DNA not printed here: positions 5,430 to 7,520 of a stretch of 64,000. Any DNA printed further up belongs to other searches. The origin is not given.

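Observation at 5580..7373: Glycosyltransferase-methyltransferase fusion protein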

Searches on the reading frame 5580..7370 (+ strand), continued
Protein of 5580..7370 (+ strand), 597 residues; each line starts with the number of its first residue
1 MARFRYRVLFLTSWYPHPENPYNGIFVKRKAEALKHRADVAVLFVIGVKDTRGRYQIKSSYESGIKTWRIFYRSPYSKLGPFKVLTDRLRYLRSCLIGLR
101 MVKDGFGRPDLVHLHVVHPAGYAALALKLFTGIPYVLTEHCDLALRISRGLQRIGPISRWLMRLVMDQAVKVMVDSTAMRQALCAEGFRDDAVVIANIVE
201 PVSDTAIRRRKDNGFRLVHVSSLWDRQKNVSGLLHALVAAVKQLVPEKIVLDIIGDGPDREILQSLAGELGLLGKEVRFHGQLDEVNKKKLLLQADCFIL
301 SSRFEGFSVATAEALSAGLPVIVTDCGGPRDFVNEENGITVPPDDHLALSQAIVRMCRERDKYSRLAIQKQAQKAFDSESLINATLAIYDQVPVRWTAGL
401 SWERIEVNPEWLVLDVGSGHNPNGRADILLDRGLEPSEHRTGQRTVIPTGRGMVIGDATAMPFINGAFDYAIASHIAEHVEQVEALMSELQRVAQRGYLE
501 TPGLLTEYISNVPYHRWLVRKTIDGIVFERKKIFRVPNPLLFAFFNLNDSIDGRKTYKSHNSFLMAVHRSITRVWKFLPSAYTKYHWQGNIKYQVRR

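Call 8: find_homologous_proteins(query=window:5580-7370:+, max_evalue=0.00001)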
Query window:5580-7370:+ (597 aa): 114 proteins with E <= 0.00001 among 8000 candidates.
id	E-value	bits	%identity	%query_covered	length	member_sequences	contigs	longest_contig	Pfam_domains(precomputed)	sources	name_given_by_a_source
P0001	0.0e+0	1132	100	83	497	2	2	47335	PF00534.27,PF13579.13,PF13439.13,PF08241.19,PF20706.4,PF13692.13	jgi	jgi:glycosyltransferase involved in cell wall biosynthesis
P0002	1.9e-278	943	69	100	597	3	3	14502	PF00534.27,PF13579.13,PF13439.13,PF08241.19,PF20706.4,PF13692.13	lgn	-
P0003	9.1e-259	878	66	99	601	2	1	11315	PF00534.27,PF13579.13,PF13439.13,PF08241.19,PF20706.4,PF13692.13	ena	-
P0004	1.8e-251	854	63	100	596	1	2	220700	PF00534.27,PF13579.13,PF13439.13,PF08241.19,PF20706.4,PF13692.13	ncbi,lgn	-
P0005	2.0e-251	854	63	100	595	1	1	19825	PF00534.27,PF13579.13,PF13439.13,PF08241.19,PF20706.4,PF13692.13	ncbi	-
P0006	2.8e-249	847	62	100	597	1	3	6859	PF00534.27,PF13579.13,PF13439.13,PF08241.19,PF20706.4,PF13692.13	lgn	-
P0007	1.0e-244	832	62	100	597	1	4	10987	PF00534.27,PF13579.13,PF13439.13,PF08241.19,PF20706.4,PF13692.13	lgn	-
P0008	1.3e-148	514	43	100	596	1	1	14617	PF00534.27,PF13649.13,PF13579.13,PF13439.13,PF08241.19,PF20706.4,PF13692.13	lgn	-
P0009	7.7e-147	508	42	100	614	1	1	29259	PF00534.27,PF13579.13,PF13439.13,PF08241.19,PF20706.4,PF13692.13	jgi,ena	-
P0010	1.6e-145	504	41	99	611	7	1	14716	PF00534.27,PF13649.13,PF13579.13,PF13439.13,PF08241.19,PF20706.4,PF13692.13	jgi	jgi:glycosyltransferase involved in cell wall biosynthesis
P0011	1.6e-145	504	41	100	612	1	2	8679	PF13489.13,PF00534.27,PF13579.13,PF13524.13,PF13439.13,PF08241.19,PF20706.4,PF13692.13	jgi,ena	-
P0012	1.6e-132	461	41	100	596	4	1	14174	PF13489.13,PF00534.27,PF13579.13,PF13439.13,PF08241.19,PF20706.4,PF13692.13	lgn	-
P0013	2.5e-123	431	41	98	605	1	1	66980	PF00534.27,PF13649.13,PF13579.13,PF13439.13,PF08241.19,PF20706.4,PF13692.13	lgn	-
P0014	1.3e-122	429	39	99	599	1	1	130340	PF00534.27,PF13439.13,PF08241.19,PF20706.4,PF13692.13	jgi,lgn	jgi:glycosyltransferase involved in cell wall biosynthesis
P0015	2.0e-122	428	38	100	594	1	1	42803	PF00534.27,PF13579.13,PF13439.13,PF08241.19,PF20706.4,PF13692.13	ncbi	-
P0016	2.8e-122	427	38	100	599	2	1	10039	PF00534.27,PF13439.13,PF08241.19,PF20706.4,PF13692.13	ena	-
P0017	5.3e-121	423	38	100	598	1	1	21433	PF00534.27,PF08241.19,PF20706.4,PF13692.13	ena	-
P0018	2.1e-119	418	37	99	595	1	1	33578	PF00534.27,PF13579.13,PF13439.13,PF08241.19,PF20706.4,PF13692.13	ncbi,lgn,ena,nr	ncbi:MAG: glycosyltransferase [Cytophagales bacterium]|nr:glycosyltransferase [Cytophagales bacteriu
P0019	4.2e-119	417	37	100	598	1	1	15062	PF00534.27,PF08241.19,PF20706.4,PF13692.13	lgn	-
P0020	1.3e-118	415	37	100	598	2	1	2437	PF00534.27,PF13439.13,PF08241.19,PF13692.13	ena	-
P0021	1.5e-117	412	36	100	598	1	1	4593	PF00534.27,PF13439.13,PF08241.19,PF20706.4,PF13692.13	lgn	-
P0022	1.5e-117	412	37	100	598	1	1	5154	PF00534.27,PF13439.13,PF08241.19,PF13692.13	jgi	-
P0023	3.7e-116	407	37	100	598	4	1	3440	PF00534.27,PF13439.13,PF08241.19,PF20706.4,PF13692.13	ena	-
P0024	5.5e-116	407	38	99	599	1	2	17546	PF00534.27,PF13439.13,PF08241.19,PF20706.4,PF13692.13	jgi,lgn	jgi:glycosyltransferase involved in cell wall biosynthesis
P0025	2.4e-115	405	38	100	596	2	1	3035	PF00534.27,PF08241.19,PF20706.4,PF13692.13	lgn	-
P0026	3.0e-114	401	37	100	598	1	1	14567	PF00534.27,PF13439.13,PF08241.19,PF13692.13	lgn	-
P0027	1.5e-109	385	36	98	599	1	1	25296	PF00534.27,PF13439.13,PF08241.19,PF20706.4,PF13692.13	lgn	-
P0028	1.8e-109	385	36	100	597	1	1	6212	PF00534.27,PF13579.13,PF13439.13,PF08241.19,PF20706.4,PF13692.13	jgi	jgi:glycosyltransferase involved in cell wall biosynthesis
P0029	1.1e-108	382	35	99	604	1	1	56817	PF00534.27,PF13439.13,PF08241.19,PF20706.4,PF13692.13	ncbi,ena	-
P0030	1.2e-101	359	33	100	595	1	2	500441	PF00534.27,PF13649.13,PF13579.13,PF13439.13,PF08241.19,PF20706.4,PF13692.13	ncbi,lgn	-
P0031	1.4e-79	286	36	90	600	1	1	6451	PF00534.27,PF13579.13,PF13439.13,PF08241.19,PF20706.4,PF13692.13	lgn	-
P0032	2.7e-77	279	31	100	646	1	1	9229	PF00534.27,PF13579.13,PF13439.13,PF08241.19,PF20706.4,PF13692.13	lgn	-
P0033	1.5e-60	224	33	65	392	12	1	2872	PF00534.27,PF13579.13,PF13439.13,PF20706.4,PF13692.13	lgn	-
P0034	2.7e-56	209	32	69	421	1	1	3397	PF00534.27,PF13439.13,PF13692.13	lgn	-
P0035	8.3e-50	188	33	65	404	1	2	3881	PF00534.27,PF13579.13,PF13439.13,PF20706.4,PF13692.13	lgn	-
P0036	9.3e-49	185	32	64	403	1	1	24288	PF00534.27,PF13579.13,PF13439.13,PF13692.13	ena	-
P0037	1.2e-45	174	33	61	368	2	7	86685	PF00534.27,PF13579.13,PF13439.13,PF20706.4,PF13692.13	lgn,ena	-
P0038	6.6e-40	155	32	65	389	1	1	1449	PF00534.27,PF13477.13,PF13579.13,PF13439.13,PF20706.4,PF13692.13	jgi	jgi:glycosyltransferase involved in cell wall biosynthesis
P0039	1.2e-39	155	32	39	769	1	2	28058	PF00534.27,PF13477.13,PF13579.13,PF13524.13,PF13439.13,PF20706.4,PF13692.13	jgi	jgi:glycosyltransferase involved in cell wall biosynthesis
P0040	2.9e-38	150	35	39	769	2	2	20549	PF00534.27,PF13477.13,PF13579.13,PF13524.13,PF13439.13,PF20706.4,PF13692.13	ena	-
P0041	7.8e-38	149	30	64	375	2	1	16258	PF00534.27,PF13579.13,PF08323.18,PF13439.13,PF20706.4,PF13692.13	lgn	-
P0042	3.5e-36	143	30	65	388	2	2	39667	PF00534.27,PF13477.13,PF13579.13,PF13439.13,PF20706.4,PF13692.13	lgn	-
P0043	3.8e-33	133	35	49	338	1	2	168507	PF00534.27,PF13579.13,PF13439.13,PF20706.4,PF13692.13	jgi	jgi:glycosyltransferase involved in cell wall biosynthesis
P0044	8.3e-33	132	30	64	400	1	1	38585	PF00534.27,PF13579.13,PF13439.13,PF20706.4,PF13692.13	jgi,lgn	jgi:teichuronic acid biosynthesis glycosyltransferase TuaC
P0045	9.6e-32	128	36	23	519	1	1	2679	PF00534.27,PF13579.13,PF13439.13,PF20706.4,PF13692.13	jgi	jgi:glycosyltransferase involved in cell wall biosynthesis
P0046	1.9e-27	114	26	64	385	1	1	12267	PF00534.27,PF13579.13,PF13439.13,PF13692.13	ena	-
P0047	3.3e-27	113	30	65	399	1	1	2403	PF00534.27,PF13439.13,PF20706.4,PF13692.13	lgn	-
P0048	3.5e-25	107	28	63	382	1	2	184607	PF00534.27,PF13579.13,PF13439.13,PF13692.13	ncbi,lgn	-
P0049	1.1e-24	105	31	55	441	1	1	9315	PF00534.27,PF13579.13,PF13439.13,PF20706.4,PF13692.13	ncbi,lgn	ncbi:MAG: glycosyltransferase [Gemmatimonadaceae bacterium]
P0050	8.9e-23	99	27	64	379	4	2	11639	PF00534.27,PF13579.13,PF13439.13,PF20706.4,PF13692.13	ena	-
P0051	1.7e-21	95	33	50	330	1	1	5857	PF00534.27,PF13477.13,PF13579.13,PF13524.13,PF13439.13,PF20706.4,PF13692.13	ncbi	-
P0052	7.8e-18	82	31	47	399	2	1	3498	PF00534.27,PF13579.13,PF13524.13,PF13439.13,PF20706.4,PF13692.13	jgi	-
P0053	5.4e-17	80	34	38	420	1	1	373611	PF00534.27,PF13524.13,PF20706.4,PF13692.13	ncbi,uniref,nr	ncbi:glycosyltransferase [Trinickia terrae]|uniref:Glycosyltransferase n=1 Tax=Trinickia terrae TaxI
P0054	1.1e-16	79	29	58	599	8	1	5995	PF00534.27,PF13439.13,PF20706.4,PF13692.13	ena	-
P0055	2.7e-16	77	33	43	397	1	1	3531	PF00534.27,PF13579.13,PF13524.13,PF13439.13,PF20706.4,PF13692.13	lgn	-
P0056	6.9e-16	76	32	38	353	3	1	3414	PF00534.27,PF13579.13,PF13439.13,PF20706.4,PF13692.13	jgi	jgi:glycosyltransferase involved in cell wall biosynthesis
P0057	4.9e-15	73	31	64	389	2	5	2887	PF00534.27,PF13477.13,PF13579.13,PF13439.13,PF20706.4,PF13692.13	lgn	-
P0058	1.1e-14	72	30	48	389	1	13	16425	PF00534.27,PF13579.13,PF13524.13,PF13439.13,PF20706.4,PF13692.13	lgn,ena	-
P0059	1.0e-13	69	37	19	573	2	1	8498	PF00534.27,PF13524.13,PF13439.13,PF20706.4,PF13692.13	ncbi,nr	ncbi:MAG TPA: glycosyltransferase, partial [Gemmataceae bacterium]|nr:glycosyltransferase [Gemmatace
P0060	5.1e-13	67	28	54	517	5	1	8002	PF00534.27,PF13439.13,PF20706.4,PF13692.13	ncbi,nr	ncbi:MAG TPA: glycosyltransferase, partial [Candidatus Limnocylindrales bacterium]|nr:glycosyltransf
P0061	5.8e-13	66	29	47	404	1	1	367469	PF00534.27,PF13579.13,PF13524.13,PF13439.13,PF20706.4,PF13692.13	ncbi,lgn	-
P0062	7.9e-13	66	31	41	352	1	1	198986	PF00534.27,PF13579.13,PF13524.13,PF13439.13,PF13692.13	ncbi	-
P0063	1.7e-12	65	30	48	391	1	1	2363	PF00534.27,PF13477.13,PF13579.13,PF13524.13,PF13439.13,PF20706.4,PF13692.13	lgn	-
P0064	1.8e-12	65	32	43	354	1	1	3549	PF00534.27,PF13579.13,PF13439.13,PF20706.4,PF13692.13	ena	-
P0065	3.3e-12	64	33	27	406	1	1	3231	PF00534.27,PF13579.13,PF13524.13,PF13439.13,PF20706.4,PF13692.13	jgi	jgi:glycosyltransferase involved in cell wall biosynthesis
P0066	4.3e-12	64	37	24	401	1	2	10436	PF00534.27,PF13579.13,PF13439.13,PF13692.13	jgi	jgi:glycosyltransferase involved in cell wall biosynthesis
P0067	5.7e-12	63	35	26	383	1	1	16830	PF00534.27,PF13477.13,PF13579.13,PF13439.13,PF20706.4,PF13692.13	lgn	-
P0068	6.6e-12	63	43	18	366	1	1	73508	PF00534.27,PF13579.13,PF13439.13,PF20706.4,PF13692.13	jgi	jgi:glycosyltransferase involved in cell wall biosynthesis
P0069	8.6e-12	63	32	43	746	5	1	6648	PF00534.27,PF13579.13,PF13524.13,PF13439.13,PF20706.4,PF13692.13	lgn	-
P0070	1.1e-11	62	38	23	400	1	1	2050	PF00534.27,PF13579.13,PF13524.13,PF13439.13,PF20706.4,PF13692.13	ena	-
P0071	2.3e-11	61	27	49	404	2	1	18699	PF00534.27,PF13579.13,PF13524.13,PF13439.13,PF20706.4,PF13692.13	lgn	-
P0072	2.4e-11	61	35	21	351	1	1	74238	PF00534.27,PF13524.13,PF13439.13,PF20706.4,PF13692.13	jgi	jgi:glycosyltransferase involved in cell wall biosynthesis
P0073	9.4e-11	59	32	27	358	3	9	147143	PF00534.27,PF13477.13,PF13579.13,PF13439.13,PF20706.4,PF13692.13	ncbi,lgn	-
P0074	1.8e-10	58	27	40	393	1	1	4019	PF00534.27,PF13579.13,PF13439.13,PF20706.4,PF13692.13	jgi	jgi:1,2-diacylglycerol 3-alpha-glucosyltransferase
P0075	2.1e-10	58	47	15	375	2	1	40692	PF00534.27,PF13579.13,PF13524.13,PF13439.13,PF20706.4,PF13692.13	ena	-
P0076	3.5e-10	57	31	24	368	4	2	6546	PF00534.27,PF13579.13,PF13524.13,PF13439.13,PF20706.4,PF13692.13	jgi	jgi:glycosyltransferase involved in cell wall biosynthesis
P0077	4.4e-10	57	30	48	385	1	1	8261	PF00534.27,PF13579.13,PF13439.13,PF20706.4,PF13692.13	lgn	-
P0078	8.4e-10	56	28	48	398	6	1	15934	PF00534.27,PF13579.13,PF13439.13,PF20706.4,PF13692.13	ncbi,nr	ncbi:MAG: glycosyltransferase family 4 protein [Burkholderiales bacterium]|nr:glycosyltransferase fa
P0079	1.3e-9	55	26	65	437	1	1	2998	PF00534.27,PF13579.13,PF13524.13,PF13439.13,PF13692.13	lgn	-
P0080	2.4e-9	54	34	23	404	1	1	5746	PF00534.27,PF13579.13,PF13439.13,PF13692.13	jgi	jgi:glycosyltransferase involved in cell wall biosynthesis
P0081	5.1e-9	53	27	54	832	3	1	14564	PF00534.27,PF13579.13,PF13439.13,PF20706.4,PF13692.13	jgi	jgi:glycosyltransferase involved in cell wall biosynthesis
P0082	6.3e-9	53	28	45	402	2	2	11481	PF00534.27,PF13579.13,PF13524.13,PF13439.13,PF20706.4,PF13692.13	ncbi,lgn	-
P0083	7.2e-9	53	32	24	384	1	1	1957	PF00534.27,PF13579.13,PF13439.13,PF13692.13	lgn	-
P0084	9.7e-9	52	30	45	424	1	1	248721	PF00534.27,PF13524.13,PF13439.13,PF20706.4,PF13692.13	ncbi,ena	-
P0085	1.2e-8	52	29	48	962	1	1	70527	PF00534.27,PF13439.13,PF13440.12,PF13692.13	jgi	jgi:glycosyltransferase involved in cell wall biosynthesis/O-antigen/teichoic acid export membrane p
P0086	1.4e-8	52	28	46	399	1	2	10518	PF00534.27,PF13579.13,PF13439.13,PF13692.13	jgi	jgi:glycosyltransferase involved in cell wall biosynthesis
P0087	1.6e-8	52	33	29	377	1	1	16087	PF00534.27,PF13579.13,PF13524.13,PF13439.13,PF20706.4,PF13692.13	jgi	jgi:glycosyltransferase involved in cell wall biosynthesis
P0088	2.2e-8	51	27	52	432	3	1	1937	PF00534.27,PF13579.13,PF13439.13,PF20706.4,PF13692.13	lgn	-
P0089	2.5e-8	51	29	49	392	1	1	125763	PF00534.27,PF13579.13,PF13524.13,PF13439.13,PF20706.4,PF13692.13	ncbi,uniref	ncbi:glycosyltransferase family 4 protein [Kitasatospora sp. NPDC127111]|uniref:glycosyltransferase 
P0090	2.6e-8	51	33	26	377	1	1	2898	PF00534.27,PF13579.13,PF13439.13,PF20706.4,PF13692.13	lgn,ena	-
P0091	3.5e-8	51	30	40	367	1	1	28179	PF00534.27,PF13524.13,PF13439.13,PF13692.13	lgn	-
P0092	3.8e-8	51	29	37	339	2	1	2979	PF00534.27,PF13579.13,PF13524.13,PF13439.13,PF20706.4,PF13692.13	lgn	-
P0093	5.3e-8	50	33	34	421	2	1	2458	PF00534.27,PF13579.13,PF13524.13,PF13439.13,PF20706.4,PF13692.13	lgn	-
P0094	8.2e-8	49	36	22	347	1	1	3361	PF00534.27,PF13579.13,PF13524.13,PF13439.13,PF20706.4,PF13692.13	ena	-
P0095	8.9e-8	49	32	41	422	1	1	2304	PF00534.27,PF13579.13,PF13524.13,PF13439.13,PF20706.4,PF13692.13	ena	-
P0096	9.0e-8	49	39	16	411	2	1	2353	PF00534.27,PF13579.13,PF13439.13,PF20706.4,PF13692.13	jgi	-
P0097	9.8e-8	49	32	26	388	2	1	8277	PF00534.27,PF13579.13,PF13524.13,PF13439.13,PF20706.4,PF13692.13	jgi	-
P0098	1.1e-7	49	29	43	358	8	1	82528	PF00534.27,PF13579.13,PF13524.13,PF13439.13,PF20706.4,PF13692.13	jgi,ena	jgi:glycosyltransferase involved in cell wall biosynthesis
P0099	1.2e-7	49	39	19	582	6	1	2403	PF00534.27,PF13477.13,PF13579.13,PF01451.28,PF13439.13,PF20706.4,PF13692.13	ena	-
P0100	1.5e-7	49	33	30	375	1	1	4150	PF00534.27,PF13439.13,PF20706.4,PF13692.13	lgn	-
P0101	2.1e-7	48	31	25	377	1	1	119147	PF00534.27,PF20706.4,PF13692.13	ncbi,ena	-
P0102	2.2e-7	48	26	49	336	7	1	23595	PF00534.27,PF13579.13,PF13524.13,PF13439.13,PF20706.4,PF13692.13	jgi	-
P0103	2.3e-7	48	26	51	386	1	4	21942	PF00534.27,PF13579.13,PF13524.13,PF13439.13,PF20706.4,PF13692.13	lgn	-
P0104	6.0e-7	47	27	48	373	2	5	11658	PF00534.27,PF13579.13,PF13524.13,PF13439.13,PF20706.4,PF13692.13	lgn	-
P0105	1.2e-6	46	27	61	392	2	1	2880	PF00534.27,PF13579.13,PF13524.13,PF13439.13,PF20706.4,PF13692.13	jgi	-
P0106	1.8e-6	45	28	28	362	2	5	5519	PF00534.27,PF13439.13,PF20706.4,PF13692.13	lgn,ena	-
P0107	2.6e-6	44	31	23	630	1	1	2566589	PF00534.27,PF13439.13,PF20706.4,PF13692.13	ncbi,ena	-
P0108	3.1e-6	44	29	42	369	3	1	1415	PF00534.27,PF13477.13,PF13579.13,PF13524.13,PF13439.13,PF20706.4,PF13692.13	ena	-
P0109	3.4e-6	44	36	18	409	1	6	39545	PF00534.27,PF13524.13,PF20706.4,PF13692.13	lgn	-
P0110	4.9e-6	44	37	22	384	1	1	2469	PF00534.27,PF13579.13,PF13439.13,PF20706.4,PF13692.13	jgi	jgi:glycosyltransferase involved in cell wall biosynthesis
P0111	6.3e-6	43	27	43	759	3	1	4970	PF00534.27,PF13579.13,PF13524.13,PF13439.13,PF03706.19,PF20706.4,PF13692.13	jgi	jgi:phosphatidylinositol alpha-mannosyltransferase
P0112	6.7e-6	43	25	48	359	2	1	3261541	PF00534.27,PF13579.13,PF13524.13,PF13439.13,PF13692.13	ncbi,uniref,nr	ncbi:glycosyl transferase, group 1 family [Luminiphilus syltensis NOR5-1B]|uniref:Glycosyl transfera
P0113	8.3e-6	43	32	20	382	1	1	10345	PF00534.27,PF20706.4,PF13692.13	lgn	-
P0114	9.3e-6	43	36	20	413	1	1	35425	PF00534.27,PF13579.13,PF13439.13,PF13692.13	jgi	jgi:colanic acid/amylovoran biosynthesis glycosyltransferase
